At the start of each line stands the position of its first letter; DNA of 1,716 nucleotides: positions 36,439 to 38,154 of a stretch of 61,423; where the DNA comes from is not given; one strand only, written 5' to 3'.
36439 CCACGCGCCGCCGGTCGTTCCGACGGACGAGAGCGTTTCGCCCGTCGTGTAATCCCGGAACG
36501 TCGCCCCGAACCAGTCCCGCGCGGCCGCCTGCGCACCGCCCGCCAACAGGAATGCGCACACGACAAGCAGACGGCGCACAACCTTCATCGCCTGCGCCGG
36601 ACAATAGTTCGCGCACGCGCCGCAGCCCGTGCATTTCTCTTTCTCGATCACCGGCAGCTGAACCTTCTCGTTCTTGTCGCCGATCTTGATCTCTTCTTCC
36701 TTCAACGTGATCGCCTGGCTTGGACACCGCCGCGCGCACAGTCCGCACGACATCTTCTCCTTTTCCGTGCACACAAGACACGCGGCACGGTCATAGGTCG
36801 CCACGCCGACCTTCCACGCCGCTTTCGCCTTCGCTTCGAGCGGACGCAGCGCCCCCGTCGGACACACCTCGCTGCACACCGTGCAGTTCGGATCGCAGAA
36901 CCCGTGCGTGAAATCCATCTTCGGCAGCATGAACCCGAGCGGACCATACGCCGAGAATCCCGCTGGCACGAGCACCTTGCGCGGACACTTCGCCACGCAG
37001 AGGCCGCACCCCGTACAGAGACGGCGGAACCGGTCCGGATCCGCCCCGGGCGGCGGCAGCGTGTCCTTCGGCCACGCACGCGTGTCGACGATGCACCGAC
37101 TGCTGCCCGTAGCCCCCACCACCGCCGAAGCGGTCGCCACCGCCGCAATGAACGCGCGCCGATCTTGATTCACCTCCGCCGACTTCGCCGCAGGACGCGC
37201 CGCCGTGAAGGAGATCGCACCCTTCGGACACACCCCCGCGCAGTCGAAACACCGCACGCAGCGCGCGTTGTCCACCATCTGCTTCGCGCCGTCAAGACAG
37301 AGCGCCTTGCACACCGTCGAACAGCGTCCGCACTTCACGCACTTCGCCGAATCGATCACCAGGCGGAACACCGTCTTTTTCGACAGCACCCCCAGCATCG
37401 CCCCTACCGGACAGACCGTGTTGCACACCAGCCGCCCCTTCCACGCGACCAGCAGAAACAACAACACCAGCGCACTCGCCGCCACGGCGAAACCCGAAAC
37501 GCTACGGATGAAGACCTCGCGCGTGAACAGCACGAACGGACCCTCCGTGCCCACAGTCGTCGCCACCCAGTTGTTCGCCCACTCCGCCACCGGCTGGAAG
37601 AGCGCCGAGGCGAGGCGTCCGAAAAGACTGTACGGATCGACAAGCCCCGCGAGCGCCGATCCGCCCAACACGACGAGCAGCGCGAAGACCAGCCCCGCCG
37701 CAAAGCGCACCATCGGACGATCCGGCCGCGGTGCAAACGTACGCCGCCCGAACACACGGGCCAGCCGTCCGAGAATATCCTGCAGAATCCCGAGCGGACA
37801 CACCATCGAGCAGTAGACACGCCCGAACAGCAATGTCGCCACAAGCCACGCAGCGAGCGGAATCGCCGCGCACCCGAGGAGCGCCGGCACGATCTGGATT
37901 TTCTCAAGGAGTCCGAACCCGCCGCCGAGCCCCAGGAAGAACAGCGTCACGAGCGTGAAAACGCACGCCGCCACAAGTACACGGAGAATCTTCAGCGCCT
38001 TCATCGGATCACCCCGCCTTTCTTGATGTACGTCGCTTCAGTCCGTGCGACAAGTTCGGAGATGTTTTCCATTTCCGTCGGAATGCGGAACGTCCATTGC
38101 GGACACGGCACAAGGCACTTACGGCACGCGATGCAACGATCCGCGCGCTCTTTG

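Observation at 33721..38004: One uninterrupted ORF fuses a NapH/NapG-like polyferredoxin to a lectin-like + CotH-kinase exoprotein, with an internal signal-peptide-like restart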

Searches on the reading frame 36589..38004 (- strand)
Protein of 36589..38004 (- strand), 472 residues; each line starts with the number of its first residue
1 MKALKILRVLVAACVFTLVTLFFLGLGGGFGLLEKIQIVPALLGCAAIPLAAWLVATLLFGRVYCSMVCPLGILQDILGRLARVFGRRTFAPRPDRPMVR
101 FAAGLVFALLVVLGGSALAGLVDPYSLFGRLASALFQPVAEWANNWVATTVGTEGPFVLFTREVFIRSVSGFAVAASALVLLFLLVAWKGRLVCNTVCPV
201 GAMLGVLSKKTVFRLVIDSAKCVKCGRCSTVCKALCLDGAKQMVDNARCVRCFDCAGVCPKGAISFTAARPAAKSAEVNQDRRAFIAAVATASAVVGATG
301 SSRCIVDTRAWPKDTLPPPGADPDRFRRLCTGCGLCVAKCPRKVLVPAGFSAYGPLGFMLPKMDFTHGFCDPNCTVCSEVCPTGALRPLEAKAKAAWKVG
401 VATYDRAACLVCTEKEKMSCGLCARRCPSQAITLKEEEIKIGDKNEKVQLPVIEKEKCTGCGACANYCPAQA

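Call 5: search_protein_families(library=ncbifam, proteins=[window:36589-38004:-], max_evalue=0.01)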
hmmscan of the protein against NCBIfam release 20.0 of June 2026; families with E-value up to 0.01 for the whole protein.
window:36589-38004:- (472 aa): 61 families (the best 25 are shown)
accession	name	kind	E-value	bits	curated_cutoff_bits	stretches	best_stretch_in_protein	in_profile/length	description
NF007012.0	PRK09476.1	equivalog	5.7e-20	71.6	269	1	274-468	3-196/254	ferredoxin-type protein NapG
TIGR00397.1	mauM_napG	subfamily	1.2e-19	70.7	178.85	1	282-468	4-187/213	MauM/NapG family ferredoxin-type protein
NF007013.0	PRK09477.1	equivalog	1.9e-18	66.6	234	2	160-269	166-279/286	quinol dehydrogenase ferredoxin subunit NapH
TIGR02163.1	napH_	subfamily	3.1e-18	66.2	213.05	2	169-267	148-254/255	NapH/MauN family ferredoxin-type protein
TIGR01971.1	NuoI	subfamily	3e-15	55.9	113.05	2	417-472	44-97/121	NADH-quinone oxidoreductase, chain I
TIGR00402.1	napF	equivalog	7.8e-15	55.1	102.2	1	314-471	21-146/149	ferredoxin-type protein NapF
NF042909.1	FMH_DH_FwdF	exception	1.1e-14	54.3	375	2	328-472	15-154/336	tungsten-dependent formylmethanofuran dehydrogenase subunit FwdF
NF058577.1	FdxA_fam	equivalog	3.4e-14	52.8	65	3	416-472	8-52/52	4Fe-4S ferredoxin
TIGR02179.1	PorD_KorD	subfamily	7.9e-14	51.5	60.05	2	448-471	17-40/78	2-oxoacid:acceptor oxidoreductase, delta subunit, pyruvate/2-ketoisovalerate family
NF040864.1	HgcB_ferredoxin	equivalog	1.1e-12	47.7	99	2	211-269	5-66/93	mercury methylation ferredoxin HgcB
NF005503.0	PRK07118.1-2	equivalog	3.9e-12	46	252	2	373-444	171-241/292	RnfABCDGE type electron transport complex subunit B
NF038196.1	ferrodoxin_EFR1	subfamily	3.2e-11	43.7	75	2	218-268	183-233/242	EFR1 family ferrodoxin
NF040684.1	PorD_Arch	equivalog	3.8e-11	42.9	120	2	212-266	24-81/85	pyruvate synthase subunit PorD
TIGR04105.1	FeFe_hydrog_B1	subfamily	3.3e-10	39.2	450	2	373-436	146-209/462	monomeric [FeFe] hydrogenase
NF040612.1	F420_dehyd_FpoI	exception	1.1e-09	38.2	180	1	408-472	34-98/135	F420H2 dehydrogenase subunit FpoI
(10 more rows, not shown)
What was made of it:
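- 37195..38004 (-): NapH-like membrane module (aa 1-270): TMD1-4, two CxxxCP motifs, two cytoplasmic [4Fe-4S] motifs. NCBIfam NapH is the best hit for this part but is below its cut-off (call 5).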

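Call 12: find_homologous_proteins(query=window:36589-38004:-, max_evalue=1e-10)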
Query window:36589-38004:- (472 aa): 1848 proteins with E <= 1e-10 among 8000 candidates; the best 120 are listed.
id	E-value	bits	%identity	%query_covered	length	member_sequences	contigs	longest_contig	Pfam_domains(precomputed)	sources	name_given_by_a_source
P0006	2.0e-235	800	77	100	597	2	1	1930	PF14697.12,PF12801.13,PF12837.13,PF12798.13,PF13484.12,PF12838.13,PF12797.13,PF00037.33,PF25160.2,PF13237.12,PF13183.12,PF13187.12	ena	-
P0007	5.7e-218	742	69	100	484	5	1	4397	PF14697.12,PF12801.13,PF12797.13,PF12837.13,PF00037.33,PF13484.12,PF12838.13,PF25160.2,PF13237.12,PF13187.12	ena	-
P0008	7.3e-217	739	70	100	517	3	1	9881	PF14697.12,PF12801.13,PF12837.13,PF12798.13,PF13484.12,PF12838.13,PF12797.13,PF00037.33,PF25160.2,PF13237.12,PF13183.12,PF13187.12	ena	-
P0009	3.9e-216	736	69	100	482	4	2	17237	PF14697.12,PF12801.13,PF12797.13,PF12837.13,PF00037.33,PF13484.12,PF12838.13,PF25160.2,PF13237.12,PF13183.12,PF13187.12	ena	-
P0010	3.9e-196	670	65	100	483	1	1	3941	PF14697.12,PF12801.13,PF12797.13,PF12837.13,PF00037.33,PF12798.13,PF13484.12,PF12838.13,PF25160.2,PF13237.12,PF13187.12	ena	-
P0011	2.0e-194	665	64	100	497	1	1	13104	PF14697.12,PF12801.13,PF12797.13,PF12837.13,PF00037.33,PF13484.12,PF12838.13,PF25160.2,PF13237.12,PF13183.12,PF13187.12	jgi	-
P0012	2.7e-192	658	65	100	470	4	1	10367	PF14697.12,PF12801.13,PF12797.13,PF12837.13,PF00037.33,PF13484.12,PF12838.13,PF25160.2,PF13237.12,PF13183.12,PF13187.12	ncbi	-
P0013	2.7e-184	631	62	100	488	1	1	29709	PF14697.12,PF12801.13,PF12797.13,PF12837.13,PF00037.33,PF13484.12,PF12838.13,PF25160.2,PF13237.12,PF13183.12,PF13187.12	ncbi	-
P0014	9.6e-183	626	62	100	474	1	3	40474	PF14697.12,PF12801.13,PF12797.13,PF12837.13,PF00037.33,PF13484.12,PF12838.13,PF25160.2,PF13237.12,PF13183.12,PF13187.12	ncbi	-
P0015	2.0e-182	625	61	100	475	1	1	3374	PF14697.12,PF12801.13,PF12837.13,PF13484.12,PF12838.13,PF13534.12,PF12797.13,PF00037.33,PF25160.2,PF13237.12,PF13183.12,PF13187.12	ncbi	-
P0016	4.0e-181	621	60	100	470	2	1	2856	PF14697.12,PF12801.13,PF12797.13,PF12837.13,PF00037.33,PF12798.13,PF13484.12,PF12838.13,PF13237.12,PF13183.12,PF13187.12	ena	-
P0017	1.2e-180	619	61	100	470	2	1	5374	PF14697.12,PF12801.13,PF12797.13,PF12837.13,PF00037.33,PF13484.12,PF12838.13,PF13237.12,PF13183.12,PF13187.12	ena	-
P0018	3.2e-180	618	62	100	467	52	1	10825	PF14697.12,PF12801.13,PF12837.13,PF12798.13,PF13484.12,PF12838.13,PF12797.13,PF00037.33,PF25160.2,PF13237.12,PF13183.12,PF13187.12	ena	-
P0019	3.6e-180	618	60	100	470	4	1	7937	PF14697.12,PF12801.13,PF12797.13,PF12837.13,PF00037.33,PF12798.13,PF13484.12,PF12838.13,PF13237.12,PF13183.12,PF13187.12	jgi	-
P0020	1.4e-179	616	60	100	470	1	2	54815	PF14697.12,PF12801.13,PF12797.13,PF12837.13,PF00037.33,PF13484.12,PF12838.13,PF25160.2,PF13237.12,PF13183.12,PF13187.12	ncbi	-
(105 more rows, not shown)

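Call 18: find_encoding_contigs(protein=P0009, flank=8000, max_places=3)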
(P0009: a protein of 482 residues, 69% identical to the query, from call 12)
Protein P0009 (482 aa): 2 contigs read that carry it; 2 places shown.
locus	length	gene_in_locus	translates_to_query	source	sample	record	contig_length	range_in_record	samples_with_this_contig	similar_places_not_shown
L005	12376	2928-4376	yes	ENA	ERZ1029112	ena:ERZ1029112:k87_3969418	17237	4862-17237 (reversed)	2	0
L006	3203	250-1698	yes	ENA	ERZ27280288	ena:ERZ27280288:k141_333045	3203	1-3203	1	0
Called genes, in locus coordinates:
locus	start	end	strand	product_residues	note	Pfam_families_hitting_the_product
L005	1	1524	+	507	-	?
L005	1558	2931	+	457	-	PF00248:Aldo_ket_red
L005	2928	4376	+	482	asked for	PF12801:Fer4_5, PF13183:Fer4_8 (faint), PF13237:Fer4_10 (faint), PF13484:Fer4_16 (faint), PF14697:Fer4_21 (faint), PF12838:Fer4_7, PF13187:Fer4_9 (weak), PF00037:Fer4 (weak), +3 more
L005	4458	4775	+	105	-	PF01037:AsnC_trans_reg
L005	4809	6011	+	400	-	PF00155:Aminotran_1_2, PF00266:Aminotran_5 (weak), PF01053:Cys_Met_Meta_PP (weak), PF01041:DegT_DnrJ_EryC1 (weak)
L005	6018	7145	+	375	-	PF02547:Queuosine_synth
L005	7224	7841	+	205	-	PF01813:ATP-synt_D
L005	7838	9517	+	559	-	PF01496:V_ATPase_I (weak)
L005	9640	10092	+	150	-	PF00137:ATP-synt_C (weak)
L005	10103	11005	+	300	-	PF07963:N_methyl (weak)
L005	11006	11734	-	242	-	PF20260:PUA_4 (weak), PF04452:Methyltrans_RNA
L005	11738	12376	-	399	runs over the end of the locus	PF00226:DnaJ, PF01556:DnaJ_C, PF27659:CHP02642 (faint), PF00684:DnaJ_CXXCXGXG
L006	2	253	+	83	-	?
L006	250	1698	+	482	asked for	PF12801:Fer4_5, PF13183:Fer4_8 (faint), PF13237:Fer4_10 (faint), PF13484:Fer4_16 (faint), PF14697:Fer4_21 (faint), PF12838:Fer4_7, PF13187:Fer4_9 (weak), PF00037:Fer4 (weak), +3 more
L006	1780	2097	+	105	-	PF01037:AsnC_trans_reg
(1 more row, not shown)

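Call 23: find_encoding_contigs(protein=P0006, flank=5000, max_places=4)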
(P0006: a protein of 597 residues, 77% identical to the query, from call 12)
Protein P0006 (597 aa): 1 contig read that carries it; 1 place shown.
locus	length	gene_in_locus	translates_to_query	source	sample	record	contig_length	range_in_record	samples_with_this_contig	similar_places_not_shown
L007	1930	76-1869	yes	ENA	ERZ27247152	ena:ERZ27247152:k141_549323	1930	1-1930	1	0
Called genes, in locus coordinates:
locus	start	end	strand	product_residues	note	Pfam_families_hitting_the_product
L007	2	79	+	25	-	?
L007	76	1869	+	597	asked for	PF12801:Fer4_5, PF25160:LdpA_Fe-S-bd (faint), PF12838:Fer4_7, PF13183:Fer4_8 (weak), PF13187:Fer4_9, PF12797:Fer4_2 (weak), PF12837:Fer4_6 (weak), PF00037:Fer4 (weak), +4 more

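Call 32: search_protein_representatives(protein=window:36589-38004:-)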
Query: 472 residues. Proteins with E-value up to 0.001 (for the whole library): 7223; up to 1e-10: 2720; up to 1e-30: 1153. The best 150 are listed.
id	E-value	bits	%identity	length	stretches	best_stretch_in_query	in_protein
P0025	5.3e-173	592.5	64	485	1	1-470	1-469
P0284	2.7e-99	349.4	42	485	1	4-470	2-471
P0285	2.9e-99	349.3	54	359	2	167-386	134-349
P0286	7.6e-97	341.3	39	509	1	1-471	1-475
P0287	8.0e-94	331.4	41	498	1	5-470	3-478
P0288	2.3e-90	320.0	42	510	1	2-470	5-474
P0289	3.8e-89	316.0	38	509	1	3-471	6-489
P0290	3.0e-88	313.0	39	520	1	4-471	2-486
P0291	7.7e-87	308.3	44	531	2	4-303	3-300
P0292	6.6e-86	305.3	37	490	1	4-471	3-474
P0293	1.1e-85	304.5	40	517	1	15-470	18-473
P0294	2.0e-84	300.3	40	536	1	3-470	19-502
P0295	4.6e-84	299.2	38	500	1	5-471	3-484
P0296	6.5e-84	298.7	37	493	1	2-471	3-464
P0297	6.7e-84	298.6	40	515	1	2-470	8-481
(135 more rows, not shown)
